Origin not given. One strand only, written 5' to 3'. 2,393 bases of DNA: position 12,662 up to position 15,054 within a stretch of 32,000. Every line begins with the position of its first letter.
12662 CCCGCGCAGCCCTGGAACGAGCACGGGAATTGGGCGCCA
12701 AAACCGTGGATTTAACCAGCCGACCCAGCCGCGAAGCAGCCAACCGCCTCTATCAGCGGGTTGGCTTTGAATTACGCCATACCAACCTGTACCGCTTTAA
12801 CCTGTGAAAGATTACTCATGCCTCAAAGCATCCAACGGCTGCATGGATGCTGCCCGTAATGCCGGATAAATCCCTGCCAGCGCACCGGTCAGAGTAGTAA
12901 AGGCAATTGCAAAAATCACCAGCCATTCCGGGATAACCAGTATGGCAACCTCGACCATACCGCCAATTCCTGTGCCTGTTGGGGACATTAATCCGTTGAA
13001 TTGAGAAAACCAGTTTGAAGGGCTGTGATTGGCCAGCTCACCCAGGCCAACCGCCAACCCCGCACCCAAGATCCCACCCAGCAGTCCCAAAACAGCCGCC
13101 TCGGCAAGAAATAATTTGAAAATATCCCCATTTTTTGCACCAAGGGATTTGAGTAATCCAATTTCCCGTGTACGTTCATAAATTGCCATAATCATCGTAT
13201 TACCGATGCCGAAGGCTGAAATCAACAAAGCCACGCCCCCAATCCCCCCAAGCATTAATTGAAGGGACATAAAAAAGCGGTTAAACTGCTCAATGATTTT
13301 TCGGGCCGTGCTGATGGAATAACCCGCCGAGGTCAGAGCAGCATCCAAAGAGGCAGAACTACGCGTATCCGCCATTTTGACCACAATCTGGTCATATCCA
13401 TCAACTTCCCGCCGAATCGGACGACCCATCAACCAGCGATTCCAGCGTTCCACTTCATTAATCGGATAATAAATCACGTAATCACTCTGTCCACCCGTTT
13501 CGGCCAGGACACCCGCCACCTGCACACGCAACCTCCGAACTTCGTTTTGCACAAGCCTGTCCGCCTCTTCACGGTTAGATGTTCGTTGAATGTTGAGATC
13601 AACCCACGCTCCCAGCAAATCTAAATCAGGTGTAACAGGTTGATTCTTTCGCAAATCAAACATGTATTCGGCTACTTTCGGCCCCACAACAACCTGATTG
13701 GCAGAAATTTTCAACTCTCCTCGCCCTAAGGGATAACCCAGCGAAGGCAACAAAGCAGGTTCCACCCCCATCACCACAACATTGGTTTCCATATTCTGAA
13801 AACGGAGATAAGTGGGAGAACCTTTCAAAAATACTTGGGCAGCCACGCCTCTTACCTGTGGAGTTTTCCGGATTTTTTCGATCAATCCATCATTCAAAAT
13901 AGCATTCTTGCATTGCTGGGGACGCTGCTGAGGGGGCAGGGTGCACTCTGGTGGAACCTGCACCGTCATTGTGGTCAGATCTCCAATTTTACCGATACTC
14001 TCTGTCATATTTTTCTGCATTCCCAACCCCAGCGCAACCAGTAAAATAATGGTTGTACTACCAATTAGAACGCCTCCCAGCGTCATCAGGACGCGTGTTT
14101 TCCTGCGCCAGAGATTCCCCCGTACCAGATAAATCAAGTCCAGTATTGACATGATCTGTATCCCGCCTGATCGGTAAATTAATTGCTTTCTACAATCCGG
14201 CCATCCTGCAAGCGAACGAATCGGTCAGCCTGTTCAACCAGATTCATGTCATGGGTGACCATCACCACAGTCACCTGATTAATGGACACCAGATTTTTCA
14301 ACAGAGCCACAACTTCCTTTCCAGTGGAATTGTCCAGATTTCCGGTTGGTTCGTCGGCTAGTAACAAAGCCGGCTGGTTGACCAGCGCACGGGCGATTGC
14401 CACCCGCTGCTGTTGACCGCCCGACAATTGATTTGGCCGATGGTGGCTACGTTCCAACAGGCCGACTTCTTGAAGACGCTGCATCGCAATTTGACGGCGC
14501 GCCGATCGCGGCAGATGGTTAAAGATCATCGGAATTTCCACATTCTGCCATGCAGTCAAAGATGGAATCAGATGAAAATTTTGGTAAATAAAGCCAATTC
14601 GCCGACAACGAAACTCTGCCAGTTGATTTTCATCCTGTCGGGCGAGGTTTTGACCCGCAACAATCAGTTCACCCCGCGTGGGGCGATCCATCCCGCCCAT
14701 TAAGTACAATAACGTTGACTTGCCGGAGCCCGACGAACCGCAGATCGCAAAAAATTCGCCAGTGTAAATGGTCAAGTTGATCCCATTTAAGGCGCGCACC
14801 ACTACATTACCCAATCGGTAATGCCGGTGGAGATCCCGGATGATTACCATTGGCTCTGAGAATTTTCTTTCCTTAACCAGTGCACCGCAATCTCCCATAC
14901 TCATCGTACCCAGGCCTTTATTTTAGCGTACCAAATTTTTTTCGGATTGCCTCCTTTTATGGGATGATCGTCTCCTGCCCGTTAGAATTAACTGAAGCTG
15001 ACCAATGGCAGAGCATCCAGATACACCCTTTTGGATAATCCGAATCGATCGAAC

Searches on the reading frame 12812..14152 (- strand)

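Call 32: search_protein_families(library=pfam, proteins=[window:12812-14152:-])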
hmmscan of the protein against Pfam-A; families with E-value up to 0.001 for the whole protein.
window:12812-14152:- (446 aa): 2 families
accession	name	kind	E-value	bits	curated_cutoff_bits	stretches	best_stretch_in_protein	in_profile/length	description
PF12704.14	MacB_PCD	-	1.3e-21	78.3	27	1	22-275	2-206/207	MacB-like periplasmic core domain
PF02687.27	FtsX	-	6e-19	68.7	25.5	1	304-439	3-120/120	FtsX-like permease C-terminal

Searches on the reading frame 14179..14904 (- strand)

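Call 32: search_protein_families(library=pfam, proteins=[window:14179-14904:-])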
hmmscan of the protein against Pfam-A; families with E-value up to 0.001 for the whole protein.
window:14179-14904:- (241 aa): 2 families
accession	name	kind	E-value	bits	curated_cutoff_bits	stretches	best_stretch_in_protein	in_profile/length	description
PF00005.33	ABC_tran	-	9.1e-35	120.7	25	1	39-187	1-136/137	ABC transporter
PF02463.25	SMC_N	-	1.8e-08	34.5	40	1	148-233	125-212/220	RecF/RecN/SMC N terminal domain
